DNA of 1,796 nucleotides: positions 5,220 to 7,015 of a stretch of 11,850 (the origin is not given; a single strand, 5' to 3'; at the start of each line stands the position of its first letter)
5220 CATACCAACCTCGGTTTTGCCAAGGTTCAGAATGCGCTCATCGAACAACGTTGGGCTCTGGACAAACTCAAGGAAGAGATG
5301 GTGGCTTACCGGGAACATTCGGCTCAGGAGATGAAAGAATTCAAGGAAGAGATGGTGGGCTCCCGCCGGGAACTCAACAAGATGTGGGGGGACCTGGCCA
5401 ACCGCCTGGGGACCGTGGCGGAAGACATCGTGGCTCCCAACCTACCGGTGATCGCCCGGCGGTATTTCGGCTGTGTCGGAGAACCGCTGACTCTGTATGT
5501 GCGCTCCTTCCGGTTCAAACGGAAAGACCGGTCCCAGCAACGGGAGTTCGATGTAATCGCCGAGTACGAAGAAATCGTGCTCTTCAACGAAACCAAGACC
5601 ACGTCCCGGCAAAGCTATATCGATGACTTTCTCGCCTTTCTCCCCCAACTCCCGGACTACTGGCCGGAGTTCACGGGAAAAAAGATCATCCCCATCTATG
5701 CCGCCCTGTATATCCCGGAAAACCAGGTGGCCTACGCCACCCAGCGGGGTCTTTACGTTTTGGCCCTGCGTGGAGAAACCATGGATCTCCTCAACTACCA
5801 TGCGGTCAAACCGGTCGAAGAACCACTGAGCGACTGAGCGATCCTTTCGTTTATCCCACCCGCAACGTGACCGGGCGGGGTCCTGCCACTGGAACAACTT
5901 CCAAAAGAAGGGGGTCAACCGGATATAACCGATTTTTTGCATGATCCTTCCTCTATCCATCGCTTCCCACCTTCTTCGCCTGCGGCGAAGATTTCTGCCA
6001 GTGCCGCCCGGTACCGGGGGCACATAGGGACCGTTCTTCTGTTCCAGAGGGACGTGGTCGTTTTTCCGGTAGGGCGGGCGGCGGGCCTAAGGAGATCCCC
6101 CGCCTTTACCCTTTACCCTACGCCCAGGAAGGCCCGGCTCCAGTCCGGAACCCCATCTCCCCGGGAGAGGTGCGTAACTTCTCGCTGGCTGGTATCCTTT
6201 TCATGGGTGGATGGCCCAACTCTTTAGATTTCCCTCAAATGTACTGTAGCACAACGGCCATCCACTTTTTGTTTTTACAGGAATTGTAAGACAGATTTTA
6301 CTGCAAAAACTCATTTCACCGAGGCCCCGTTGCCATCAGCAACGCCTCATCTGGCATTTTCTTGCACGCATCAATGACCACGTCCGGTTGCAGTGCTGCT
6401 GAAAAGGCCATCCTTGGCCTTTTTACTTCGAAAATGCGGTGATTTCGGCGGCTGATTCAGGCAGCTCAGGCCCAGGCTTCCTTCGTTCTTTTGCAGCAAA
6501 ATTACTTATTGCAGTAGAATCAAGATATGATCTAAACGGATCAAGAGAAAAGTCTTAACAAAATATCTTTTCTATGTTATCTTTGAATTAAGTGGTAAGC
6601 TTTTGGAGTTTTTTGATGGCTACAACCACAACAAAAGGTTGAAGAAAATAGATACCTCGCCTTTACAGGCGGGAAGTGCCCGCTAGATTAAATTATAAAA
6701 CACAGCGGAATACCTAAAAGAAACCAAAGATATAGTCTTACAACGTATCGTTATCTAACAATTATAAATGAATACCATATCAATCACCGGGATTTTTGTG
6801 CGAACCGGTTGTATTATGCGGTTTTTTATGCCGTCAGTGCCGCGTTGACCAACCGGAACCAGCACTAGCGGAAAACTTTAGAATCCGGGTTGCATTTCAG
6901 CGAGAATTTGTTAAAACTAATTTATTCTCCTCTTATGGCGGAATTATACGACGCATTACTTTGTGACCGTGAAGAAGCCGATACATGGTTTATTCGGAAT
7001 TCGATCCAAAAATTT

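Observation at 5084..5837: Coiled-coil plus PD-(D/E)XK-like (DUF3782-type) protein transcribed divergently from the flagellar rod operon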

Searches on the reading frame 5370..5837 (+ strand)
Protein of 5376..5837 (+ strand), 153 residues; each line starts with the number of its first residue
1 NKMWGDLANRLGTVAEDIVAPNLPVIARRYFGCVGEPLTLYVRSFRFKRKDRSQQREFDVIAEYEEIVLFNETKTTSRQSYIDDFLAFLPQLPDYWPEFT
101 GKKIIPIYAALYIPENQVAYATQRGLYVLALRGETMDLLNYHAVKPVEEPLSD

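Call 6: search_protein_families(library=pfam, proteins=[window:5376-5837:+], max_evalue=10)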
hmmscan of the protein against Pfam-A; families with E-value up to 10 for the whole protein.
window:5376-5837:+ (153 aa): 0 families

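Call 43: search_protein_families(library=phrogs, proteins=[window:5376-5837:+], max_evalue=0.1)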
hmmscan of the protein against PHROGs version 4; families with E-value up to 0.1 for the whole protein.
window:5376-5837:+ (153 aa): 0 families

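Call 57: search_protein_representatives(alignment_id=A3)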
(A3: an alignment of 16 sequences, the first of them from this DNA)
Query: 16 sequences, 150 profile positions. Proteins with E-value up to 0.001 (for the whole library): 1983; up to 1e-10: 811; up to 1e-30: 273. The best 150 are listed.
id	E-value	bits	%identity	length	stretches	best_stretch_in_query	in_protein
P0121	1.9e-73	261.9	-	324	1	1-147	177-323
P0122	9.1e-68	243.5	-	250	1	1-146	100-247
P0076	1.9e-67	242.5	-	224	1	1-142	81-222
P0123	1.4e-66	239.7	-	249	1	2-146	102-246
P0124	1.1e-65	236.7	-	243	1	3-147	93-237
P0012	3.5e-65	235.1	-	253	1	1-147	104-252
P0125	1.2e-64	233.3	-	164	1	1-143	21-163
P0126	1.7e-63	229.6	-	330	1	1-145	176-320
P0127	3.5e-63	228.6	-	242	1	2-145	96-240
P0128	2.0e-62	226.2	-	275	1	2-146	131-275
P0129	4.0e-61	221.9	-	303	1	3-147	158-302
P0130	6.7e-59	214.7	-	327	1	4-148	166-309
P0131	1.5e-58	213.6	-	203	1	1-143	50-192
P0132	7.2e-58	211.4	-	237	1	1-147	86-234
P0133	1.9e-57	210.0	-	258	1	1-147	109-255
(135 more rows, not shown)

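Call 72: search_solved_structures(query=A3, max_evalue=10, show_alignments=3)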
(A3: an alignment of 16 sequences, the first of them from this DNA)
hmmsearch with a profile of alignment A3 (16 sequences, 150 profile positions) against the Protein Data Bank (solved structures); distinct sequences matched with E-value up to 10: 2.
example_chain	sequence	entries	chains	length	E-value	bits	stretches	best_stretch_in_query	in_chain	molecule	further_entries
2ywr_A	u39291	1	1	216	0.25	14.8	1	38-136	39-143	Phosphoribosylglycinamide formyltransferase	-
7zk1_A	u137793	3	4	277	4.8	10.7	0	60-111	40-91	Cystinosin homolog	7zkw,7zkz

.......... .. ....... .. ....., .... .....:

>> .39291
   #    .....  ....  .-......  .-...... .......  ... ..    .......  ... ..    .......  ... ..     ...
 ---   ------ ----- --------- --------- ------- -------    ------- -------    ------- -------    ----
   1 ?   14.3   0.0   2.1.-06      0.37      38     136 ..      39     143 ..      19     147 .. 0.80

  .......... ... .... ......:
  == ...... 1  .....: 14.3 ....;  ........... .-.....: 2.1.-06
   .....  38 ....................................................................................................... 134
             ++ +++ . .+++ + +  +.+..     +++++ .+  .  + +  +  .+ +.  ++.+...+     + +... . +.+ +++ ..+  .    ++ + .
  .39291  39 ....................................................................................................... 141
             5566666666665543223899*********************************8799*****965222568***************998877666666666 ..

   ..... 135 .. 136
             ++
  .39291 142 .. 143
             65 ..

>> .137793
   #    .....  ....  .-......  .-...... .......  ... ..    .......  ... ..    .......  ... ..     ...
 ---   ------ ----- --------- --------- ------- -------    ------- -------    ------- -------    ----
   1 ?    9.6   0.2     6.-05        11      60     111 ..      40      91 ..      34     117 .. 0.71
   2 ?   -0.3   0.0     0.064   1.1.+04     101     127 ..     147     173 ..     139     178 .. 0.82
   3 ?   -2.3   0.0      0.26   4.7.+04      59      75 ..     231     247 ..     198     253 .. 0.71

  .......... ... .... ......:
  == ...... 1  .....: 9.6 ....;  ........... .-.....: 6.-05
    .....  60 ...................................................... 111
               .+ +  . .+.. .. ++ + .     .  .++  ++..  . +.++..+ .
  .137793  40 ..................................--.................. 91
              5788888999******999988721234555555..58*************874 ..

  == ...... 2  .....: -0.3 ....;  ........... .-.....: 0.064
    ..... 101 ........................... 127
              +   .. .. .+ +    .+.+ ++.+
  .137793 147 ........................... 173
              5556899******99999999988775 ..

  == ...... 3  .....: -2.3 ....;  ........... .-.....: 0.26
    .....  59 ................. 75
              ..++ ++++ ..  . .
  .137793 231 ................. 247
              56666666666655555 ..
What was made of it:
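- Closest known: Minimal PD-. Different: Sequence identity is only 9-19%, with no HMM-level match (call 72).
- Tried and rejected: The nuclease-domain profile gave only two non-significant matches (best E = 0.25, a formyltransferase) (call 72).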

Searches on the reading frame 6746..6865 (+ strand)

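Call 76: search_protein_families(library=pfam, proteins=[window:6746-6865:+], max_evalue=1)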
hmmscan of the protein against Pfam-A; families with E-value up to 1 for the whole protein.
seq(40 aa): 1 family
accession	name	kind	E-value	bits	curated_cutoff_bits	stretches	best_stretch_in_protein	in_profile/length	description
PF05168.19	HEPN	-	0.058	14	22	1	9-38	18-47/117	HEPN domain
